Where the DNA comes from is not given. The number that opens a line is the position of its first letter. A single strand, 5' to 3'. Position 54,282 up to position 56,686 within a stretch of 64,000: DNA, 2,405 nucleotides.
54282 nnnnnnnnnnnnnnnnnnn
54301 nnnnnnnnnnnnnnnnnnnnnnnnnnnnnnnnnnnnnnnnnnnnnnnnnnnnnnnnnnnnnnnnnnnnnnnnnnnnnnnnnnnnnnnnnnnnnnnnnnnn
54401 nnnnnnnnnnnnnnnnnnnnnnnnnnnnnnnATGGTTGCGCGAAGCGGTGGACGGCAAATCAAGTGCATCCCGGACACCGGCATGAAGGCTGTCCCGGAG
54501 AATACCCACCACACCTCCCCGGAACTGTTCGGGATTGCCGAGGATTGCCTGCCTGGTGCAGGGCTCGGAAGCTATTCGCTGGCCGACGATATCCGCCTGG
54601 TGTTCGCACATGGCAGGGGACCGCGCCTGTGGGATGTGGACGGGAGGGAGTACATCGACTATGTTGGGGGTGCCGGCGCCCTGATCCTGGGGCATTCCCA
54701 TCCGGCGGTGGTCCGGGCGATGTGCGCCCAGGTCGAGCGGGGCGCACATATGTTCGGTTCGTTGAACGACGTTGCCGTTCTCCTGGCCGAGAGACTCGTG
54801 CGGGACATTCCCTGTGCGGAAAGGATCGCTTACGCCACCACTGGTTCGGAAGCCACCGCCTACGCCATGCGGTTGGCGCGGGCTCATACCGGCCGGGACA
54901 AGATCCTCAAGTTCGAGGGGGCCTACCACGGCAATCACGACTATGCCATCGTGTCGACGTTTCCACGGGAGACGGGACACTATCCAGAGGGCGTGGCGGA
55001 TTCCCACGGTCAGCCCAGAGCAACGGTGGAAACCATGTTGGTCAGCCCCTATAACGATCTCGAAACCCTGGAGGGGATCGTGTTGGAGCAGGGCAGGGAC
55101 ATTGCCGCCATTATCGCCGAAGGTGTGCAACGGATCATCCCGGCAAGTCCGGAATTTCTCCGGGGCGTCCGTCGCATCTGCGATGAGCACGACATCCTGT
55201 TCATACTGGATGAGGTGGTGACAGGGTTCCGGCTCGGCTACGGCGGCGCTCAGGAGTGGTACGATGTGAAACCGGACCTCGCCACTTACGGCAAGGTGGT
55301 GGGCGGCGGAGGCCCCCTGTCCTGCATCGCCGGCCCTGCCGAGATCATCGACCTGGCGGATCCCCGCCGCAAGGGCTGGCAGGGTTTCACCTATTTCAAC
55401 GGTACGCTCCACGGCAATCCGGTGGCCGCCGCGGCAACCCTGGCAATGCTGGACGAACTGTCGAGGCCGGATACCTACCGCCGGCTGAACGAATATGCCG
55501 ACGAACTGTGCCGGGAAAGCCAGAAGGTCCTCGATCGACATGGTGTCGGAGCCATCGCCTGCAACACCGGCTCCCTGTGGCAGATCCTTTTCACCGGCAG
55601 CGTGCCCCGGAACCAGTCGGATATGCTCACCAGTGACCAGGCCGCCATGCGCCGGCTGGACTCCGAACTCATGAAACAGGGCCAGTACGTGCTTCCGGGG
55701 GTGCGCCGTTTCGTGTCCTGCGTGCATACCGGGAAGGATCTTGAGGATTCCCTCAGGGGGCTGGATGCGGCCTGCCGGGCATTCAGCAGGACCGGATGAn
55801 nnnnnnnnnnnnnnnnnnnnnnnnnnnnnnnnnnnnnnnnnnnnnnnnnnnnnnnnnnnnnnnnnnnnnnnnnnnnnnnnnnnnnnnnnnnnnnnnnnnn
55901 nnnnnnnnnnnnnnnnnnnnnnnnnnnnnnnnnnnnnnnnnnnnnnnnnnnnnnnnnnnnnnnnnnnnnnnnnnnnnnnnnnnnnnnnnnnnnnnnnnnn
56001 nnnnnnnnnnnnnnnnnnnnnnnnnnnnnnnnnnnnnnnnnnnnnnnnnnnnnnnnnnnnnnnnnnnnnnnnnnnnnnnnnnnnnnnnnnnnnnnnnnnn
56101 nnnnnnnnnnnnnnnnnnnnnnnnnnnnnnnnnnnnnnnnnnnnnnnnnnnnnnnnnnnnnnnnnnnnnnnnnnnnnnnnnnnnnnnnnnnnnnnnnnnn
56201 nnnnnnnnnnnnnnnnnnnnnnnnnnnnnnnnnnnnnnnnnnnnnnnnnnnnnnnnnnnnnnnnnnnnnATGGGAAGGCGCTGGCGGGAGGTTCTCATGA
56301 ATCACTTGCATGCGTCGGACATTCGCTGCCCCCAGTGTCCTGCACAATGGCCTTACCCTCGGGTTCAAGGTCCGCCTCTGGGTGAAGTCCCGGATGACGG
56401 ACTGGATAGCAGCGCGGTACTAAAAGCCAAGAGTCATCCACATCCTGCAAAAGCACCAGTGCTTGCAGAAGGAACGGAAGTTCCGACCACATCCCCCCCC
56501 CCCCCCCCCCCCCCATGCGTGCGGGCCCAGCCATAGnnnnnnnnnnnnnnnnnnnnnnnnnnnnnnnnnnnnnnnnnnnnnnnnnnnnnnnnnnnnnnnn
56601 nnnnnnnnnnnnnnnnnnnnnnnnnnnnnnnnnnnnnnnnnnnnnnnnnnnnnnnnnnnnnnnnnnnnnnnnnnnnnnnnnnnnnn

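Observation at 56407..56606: C22 homopolymer abutting the giant adhesin gene: candidate phase-variation switch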

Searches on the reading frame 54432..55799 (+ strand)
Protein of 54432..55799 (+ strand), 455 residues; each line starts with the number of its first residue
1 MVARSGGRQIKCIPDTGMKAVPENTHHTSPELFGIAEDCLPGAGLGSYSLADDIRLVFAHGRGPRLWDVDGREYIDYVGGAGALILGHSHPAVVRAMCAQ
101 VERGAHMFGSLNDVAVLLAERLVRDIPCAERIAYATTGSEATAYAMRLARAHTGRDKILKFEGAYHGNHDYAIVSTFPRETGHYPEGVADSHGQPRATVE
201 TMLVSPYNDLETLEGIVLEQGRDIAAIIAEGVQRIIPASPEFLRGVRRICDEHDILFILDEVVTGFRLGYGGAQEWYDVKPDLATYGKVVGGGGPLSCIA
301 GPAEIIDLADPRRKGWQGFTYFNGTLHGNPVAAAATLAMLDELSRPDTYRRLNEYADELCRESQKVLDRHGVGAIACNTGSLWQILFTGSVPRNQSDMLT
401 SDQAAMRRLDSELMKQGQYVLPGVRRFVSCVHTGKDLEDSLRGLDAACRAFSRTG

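Call 7: search_protein_families(library=pfam, proteins=[window:54432-55799:+], max_evalue=0.01)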
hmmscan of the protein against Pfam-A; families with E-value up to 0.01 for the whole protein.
window:54432-55799:+ (455 aa): 1 family
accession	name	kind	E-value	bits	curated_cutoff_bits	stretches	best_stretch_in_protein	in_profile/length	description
PF00202.27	Aminotran_3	-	3.2e-61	207.6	30.5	1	54-375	9-339/403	Aminotransferase class-III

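Call 17: find_encoding_contigs(protein=window:54432-55799:+, flank=10000, max_places=10)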
Protein window:54432-55799:+ (455 aa): no gene with exactly this product is on record in the collection.

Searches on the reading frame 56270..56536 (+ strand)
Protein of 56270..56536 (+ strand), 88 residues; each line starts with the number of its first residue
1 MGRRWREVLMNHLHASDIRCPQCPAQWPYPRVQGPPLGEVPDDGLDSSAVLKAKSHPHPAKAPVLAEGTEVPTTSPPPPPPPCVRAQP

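Call 7: search_protein_families(library=pfam, proteins=[window:56270-56536:+], max_evalue=0.01)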
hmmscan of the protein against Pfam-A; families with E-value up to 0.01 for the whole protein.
window:56270-56536:+ (88 aa): 0 families

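Call 54: search_protein_families(library=pfam, proteins=[window:56297-56533:+], max_evalue=1)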
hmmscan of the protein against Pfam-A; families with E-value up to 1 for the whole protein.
window:56297-56533:+ (79 aa): 0 families
